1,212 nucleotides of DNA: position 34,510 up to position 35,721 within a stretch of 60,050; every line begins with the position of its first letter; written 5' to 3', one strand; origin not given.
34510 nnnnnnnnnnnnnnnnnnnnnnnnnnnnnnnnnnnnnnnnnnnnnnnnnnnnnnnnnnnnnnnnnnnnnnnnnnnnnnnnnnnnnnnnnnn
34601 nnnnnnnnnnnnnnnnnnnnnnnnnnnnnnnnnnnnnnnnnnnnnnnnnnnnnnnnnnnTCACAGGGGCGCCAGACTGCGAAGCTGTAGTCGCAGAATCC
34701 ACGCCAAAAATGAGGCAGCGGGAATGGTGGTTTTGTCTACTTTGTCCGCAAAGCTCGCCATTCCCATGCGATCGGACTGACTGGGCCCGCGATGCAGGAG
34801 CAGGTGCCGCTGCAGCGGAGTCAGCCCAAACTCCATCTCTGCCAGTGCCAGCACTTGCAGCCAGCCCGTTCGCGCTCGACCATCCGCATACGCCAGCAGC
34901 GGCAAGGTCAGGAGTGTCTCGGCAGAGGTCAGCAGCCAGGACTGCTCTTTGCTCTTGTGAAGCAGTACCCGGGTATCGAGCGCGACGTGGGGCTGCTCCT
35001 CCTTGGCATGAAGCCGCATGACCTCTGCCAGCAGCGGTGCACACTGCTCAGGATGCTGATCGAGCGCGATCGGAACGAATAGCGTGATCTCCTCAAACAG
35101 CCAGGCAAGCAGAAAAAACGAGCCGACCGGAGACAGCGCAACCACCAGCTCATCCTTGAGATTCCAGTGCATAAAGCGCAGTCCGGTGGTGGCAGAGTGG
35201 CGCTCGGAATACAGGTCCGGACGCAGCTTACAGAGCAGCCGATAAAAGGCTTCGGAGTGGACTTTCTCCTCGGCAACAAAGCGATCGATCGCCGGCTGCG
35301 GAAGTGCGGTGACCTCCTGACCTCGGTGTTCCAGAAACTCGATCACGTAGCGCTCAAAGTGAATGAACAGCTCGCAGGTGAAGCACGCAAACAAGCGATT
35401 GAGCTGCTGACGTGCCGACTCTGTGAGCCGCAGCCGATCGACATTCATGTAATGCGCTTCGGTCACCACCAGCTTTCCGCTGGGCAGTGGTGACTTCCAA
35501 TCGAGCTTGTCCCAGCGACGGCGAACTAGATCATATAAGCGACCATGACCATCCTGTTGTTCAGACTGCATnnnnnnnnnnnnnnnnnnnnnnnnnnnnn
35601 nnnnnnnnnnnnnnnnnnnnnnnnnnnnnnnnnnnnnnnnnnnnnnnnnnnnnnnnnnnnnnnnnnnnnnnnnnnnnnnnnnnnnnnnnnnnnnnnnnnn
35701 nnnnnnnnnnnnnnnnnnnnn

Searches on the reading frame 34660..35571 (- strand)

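Call 11: search_protein_families(library=pfam, proteins=[window:34660-35571:-], max_evalue=0.01)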
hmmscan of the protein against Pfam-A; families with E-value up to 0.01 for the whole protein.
window:34660-35571:- (303 aa): 1 family
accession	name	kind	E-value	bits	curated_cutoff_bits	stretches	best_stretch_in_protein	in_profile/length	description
PF11583.14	AurF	-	0.00016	21.4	29.6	1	16-203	16-207/282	P-aminobenzoate N-oxygenase AurF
